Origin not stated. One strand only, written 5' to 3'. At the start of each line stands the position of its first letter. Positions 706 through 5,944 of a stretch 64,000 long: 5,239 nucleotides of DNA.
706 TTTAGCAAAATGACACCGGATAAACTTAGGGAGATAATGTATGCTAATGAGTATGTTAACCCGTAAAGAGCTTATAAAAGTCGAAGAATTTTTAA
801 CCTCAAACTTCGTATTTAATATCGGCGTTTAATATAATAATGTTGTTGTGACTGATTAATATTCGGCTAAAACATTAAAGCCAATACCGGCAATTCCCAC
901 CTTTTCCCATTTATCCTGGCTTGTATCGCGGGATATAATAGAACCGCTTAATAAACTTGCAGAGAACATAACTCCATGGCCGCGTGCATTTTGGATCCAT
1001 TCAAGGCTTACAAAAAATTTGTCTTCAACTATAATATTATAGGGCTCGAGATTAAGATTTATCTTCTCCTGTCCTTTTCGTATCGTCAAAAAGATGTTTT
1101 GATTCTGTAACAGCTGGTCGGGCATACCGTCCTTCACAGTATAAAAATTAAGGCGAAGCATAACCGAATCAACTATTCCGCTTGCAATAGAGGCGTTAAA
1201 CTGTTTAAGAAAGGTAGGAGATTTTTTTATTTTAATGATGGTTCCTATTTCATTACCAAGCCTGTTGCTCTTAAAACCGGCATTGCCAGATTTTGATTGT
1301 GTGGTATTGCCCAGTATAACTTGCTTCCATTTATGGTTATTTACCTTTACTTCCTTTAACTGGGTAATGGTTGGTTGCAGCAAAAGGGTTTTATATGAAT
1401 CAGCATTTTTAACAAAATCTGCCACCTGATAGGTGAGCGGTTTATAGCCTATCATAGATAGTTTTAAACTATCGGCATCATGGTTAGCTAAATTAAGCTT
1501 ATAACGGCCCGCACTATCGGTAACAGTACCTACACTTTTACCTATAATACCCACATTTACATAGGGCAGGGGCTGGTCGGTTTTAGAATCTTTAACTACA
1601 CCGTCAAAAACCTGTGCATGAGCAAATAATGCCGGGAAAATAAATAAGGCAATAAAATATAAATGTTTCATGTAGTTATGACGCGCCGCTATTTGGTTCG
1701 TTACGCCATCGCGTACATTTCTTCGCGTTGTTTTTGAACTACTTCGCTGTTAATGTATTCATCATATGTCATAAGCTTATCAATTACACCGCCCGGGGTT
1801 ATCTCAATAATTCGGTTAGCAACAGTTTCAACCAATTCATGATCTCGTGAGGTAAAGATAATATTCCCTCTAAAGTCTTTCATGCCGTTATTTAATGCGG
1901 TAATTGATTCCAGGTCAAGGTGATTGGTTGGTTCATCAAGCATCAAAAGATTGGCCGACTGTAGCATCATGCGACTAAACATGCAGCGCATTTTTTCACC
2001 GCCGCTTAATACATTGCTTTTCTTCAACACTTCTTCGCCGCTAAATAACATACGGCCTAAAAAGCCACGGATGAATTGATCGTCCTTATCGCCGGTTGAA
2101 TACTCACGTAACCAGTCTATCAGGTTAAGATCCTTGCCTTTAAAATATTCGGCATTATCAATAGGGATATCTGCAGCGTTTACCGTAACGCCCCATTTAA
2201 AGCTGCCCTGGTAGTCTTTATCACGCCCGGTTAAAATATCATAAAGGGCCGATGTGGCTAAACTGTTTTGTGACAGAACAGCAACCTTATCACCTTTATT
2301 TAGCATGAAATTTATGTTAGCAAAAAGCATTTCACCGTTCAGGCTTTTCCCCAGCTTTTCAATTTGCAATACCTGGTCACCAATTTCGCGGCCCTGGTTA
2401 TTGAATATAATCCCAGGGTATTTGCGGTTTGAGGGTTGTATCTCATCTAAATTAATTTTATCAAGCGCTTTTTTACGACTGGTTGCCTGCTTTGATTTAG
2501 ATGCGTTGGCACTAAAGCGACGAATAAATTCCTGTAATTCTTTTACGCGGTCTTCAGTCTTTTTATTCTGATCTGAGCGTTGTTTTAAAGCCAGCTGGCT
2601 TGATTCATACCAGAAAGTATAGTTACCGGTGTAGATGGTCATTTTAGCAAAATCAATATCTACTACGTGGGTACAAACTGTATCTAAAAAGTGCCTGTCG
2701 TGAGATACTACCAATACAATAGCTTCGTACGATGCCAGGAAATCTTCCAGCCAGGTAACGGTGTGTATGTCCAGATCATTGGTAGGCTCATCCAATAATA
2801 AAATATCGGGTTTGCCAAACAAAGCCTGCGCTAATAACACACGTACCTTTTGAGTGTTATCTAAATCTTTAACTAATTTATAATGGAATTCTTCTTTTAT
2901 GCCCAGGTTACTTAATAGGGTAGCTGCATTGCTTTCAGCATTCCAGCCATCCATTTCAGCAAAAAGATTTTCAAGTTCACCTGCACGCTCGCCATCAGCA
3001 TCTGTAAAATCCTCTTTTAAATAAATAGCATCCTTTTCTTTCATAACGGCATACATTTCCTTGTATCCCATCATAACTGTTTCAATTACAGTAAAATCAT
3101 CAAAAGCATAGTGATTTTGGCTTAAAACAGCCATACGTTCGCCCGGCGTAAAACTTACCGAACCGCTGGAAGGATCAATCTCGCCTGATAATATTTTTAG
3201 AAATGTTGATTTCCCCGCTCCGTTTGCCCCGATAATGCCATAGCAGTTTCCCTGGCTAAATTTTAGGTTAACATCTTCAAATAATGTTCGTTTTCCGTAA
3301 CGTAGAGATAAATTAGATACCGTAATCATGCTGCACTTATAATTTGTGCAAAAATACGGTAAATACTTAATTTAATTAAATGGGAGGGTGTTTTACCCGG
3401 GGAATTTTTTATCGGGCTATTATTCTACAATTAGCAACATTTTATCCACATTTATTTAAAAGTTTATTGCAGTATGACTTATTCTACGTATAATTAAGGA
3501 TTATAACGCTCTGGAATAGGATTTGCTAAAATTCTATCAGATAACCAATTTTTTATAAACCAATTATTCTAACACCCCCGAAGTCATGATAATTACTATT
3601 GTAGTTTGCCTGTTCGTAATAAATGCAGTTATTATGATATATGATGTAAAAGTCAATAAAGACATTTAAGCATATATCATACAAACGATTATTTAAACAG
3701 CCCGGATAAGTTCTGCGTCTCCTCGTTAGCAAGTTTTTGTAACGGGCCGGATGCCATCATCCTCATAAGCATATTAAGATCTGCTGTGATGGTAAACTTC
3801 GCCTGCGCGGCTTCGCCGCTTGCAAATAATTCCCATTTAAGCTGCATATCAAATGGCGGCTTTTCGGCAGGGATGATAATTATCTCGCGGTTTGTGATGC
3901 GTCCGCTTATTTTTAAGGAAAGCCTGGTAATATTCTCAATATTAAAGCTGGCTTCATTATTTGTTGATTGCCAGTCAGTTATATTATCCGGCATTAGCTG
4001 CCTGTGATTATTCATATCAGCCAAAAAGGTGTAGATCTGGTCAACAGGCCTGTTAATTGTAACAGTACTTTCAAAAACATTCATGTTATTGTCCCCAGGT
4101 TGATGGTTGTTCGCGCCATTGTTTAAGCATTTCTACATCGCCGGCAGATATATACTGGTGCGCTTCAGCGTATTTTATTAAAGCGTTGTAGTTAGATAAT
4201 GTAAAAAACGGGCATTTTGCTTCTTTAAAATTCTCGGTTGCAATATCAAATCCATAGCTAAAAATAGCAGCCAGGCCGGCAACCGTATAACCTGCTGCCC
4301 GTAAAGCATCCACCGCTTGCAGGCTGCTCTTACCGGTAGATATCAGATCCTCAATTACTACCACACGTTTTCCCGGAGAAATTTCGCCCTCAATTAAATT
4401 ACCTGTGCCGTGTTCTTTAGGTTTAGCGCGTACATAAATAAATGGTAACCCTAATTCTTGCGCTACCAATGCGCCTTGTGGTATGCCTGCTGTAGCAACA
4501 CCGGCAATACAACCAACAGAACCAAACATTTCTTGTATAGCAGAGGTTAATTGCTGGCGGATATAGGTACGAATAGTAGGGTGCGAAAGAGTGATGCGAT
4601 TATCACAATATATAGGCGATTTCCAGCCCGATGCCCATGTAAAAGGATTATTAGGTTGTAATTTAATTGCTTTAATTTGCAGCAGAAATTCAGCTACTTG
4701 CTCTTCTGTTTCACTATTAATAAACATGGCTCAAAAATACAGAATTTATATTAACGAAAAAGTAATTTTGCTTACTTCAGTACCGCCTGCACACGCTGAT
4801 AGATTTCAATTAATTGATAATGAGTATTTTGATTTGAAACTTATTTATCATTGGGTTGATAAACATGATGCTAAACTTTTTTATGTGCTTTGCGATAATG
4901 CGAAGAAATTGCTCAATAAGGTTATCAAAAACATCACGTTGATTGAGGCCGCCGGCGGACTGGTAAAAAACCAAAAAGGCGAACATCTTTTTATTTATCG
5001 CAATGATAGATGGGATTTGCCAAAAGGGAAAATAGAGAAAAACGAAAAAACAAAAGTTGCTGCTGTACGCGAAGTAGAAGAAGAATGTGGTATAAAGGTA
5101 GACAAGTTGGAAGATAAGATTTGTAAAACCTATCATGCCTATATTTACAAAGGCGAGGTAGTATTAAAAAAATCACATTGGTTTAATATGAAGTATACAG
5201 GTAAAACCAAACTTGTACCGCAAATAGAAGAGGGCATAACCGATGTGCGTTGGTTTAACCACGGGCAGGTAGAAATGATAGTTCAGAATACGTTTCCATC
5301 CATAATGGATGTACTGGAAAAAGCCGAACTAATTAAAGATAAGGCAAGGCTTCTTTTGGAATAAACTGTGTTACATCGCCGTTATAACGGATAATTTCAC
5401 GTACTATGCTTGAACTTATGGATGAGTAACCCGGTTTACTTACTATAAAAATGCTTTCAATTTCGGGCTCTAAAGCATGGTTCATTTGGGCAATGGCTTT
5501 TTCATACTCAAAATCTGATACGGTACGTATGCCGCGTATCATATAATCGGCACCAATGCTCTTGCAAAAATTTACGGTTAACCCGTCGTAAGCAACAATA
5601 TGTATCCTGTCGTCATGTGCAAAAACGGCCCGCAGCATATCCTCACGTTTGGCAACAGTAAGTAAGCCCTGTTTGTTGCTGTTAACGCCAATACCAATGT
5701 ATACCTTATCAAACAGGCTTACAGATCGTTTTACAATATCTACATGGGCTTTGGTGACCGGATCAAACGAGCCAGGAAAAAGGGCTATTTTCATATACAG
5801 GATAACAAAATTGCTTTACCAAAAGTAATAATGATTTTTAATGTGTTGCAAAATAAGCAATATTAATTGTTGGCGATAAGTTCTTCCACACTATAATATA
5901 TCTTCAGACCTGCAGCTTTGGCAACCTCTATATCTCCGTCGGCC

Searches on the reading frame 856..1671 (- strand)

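Call 67: search_protein_families(library=pfam, proteins=[window:856-1671:-], max_evalue=0.00001)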
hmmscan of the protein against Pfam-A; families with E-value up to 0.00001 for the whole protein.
window:856-1671:- (271 aa): 2 families
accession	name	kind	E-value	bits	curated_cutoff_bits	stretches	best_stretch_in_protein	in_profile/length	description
PF13715.12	CarbopepD_reg_2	-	4.2e-16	59.2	32.2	1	23-110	2-88/88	CarboxypepD_reg-like domain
PF13620.12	CarboxypepD_reg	-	1.4e-09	38.6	32.3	1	24-83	4-66/82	Carboxypeptidase regulatory-like domain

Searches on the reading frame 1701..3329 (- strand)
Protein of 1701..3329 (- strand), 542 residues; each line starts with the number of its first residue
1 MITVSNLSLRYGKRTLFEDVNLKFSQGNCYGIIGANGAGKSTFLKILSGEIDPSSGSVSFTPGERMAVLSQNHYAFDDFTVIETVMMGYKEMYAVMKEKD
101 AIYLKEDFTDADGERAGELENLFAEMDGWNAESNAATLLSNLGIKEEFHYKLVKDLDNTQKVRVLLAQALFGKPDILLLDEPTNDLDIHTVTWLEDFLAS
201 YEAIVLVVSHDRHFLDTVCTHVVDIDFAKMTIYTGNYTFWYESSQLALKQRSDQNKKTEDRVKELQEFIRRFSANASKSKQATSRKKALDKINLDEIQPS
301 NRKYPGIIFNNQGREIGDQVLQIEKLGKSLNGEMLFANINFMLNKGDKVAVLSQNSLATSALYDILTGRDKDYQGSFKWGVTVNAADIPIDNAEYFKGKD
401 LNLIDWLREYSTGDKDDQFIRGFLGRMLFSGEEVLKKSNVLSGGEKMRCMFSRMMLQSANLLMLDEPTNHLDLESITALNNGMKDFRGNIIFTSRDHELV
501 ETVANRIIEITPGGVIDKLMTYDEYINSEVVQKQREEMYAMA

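Call 67: search_protein_families(library=pfam, proteins=[window:1701-3329:-], max_evalue=0.00001)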
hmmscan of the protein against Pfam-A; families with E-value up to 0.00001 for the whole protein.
window:1701-3329:- (542 aa): 4 families
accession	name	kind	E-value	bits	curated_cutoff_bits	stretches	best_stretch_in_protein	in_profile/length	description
PF00005.33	ABC_tran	-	1.3e-35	123.4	25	2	18-184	2-137/137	ABC transporter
PF12848.13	ABC_tran_Xtn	-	3e-21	75.7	25.9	1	223-305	1-81/85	ABC transporter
PF02463.25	SMC_N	-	3.3e-08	33.7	40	0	309-511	135-212/220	RecF/RecN/SMC N terminal domain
PF13304.12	AAA_21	-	7.8e-08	33.2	27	0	30-48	2-20/304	AAA domain, putative AbiEii toxin, Type IV TA system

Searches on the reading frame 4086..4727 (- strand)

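Call 67: search_protein_families(library=pfam, proteins=[window:4086-4727:-], max_evalue=0.00001)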
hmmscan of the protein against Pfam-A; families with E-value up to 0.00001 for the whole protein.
window:4086-4727:- (213 aa): 1 family
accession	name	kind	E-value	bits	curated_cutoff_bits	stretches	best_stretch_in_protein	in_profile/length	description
PF00156.33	Pribosyltran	-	6.7e-11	42.2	26.3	1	63-157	22-125/158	Phosphoribosyl transferase domain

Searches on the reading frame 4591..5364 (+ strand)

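Call 67: search_protein_families(library=pfam, proteins=[window:4591-5364:+], max_evalue=0.00001)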
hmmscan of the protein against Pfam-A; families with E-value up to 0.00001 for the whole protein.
window:4591-5364:+ (257 aa): 1 family
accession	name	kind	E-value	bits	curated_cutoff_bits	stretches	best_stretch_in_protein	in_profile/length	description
PF00293.34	NUDIX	-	3.4e-13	50.2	21.1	1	119-227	4-118/134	NUDIX domain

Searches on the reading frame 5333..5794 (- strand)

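Call 67: search_protein_families(library=pfam, proteins=[window:5333-5794:-], max_evalue=0.00001)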
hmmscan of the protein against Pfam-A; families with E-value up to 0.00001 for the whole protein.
window:5333-5794:- (153 aa): 1 family
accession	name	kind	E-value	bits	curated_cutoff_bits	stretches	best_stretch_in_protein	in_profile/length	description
PF01467.32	CTP_transf_like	-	3.3e-22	79.5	21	1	5-133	1-132/133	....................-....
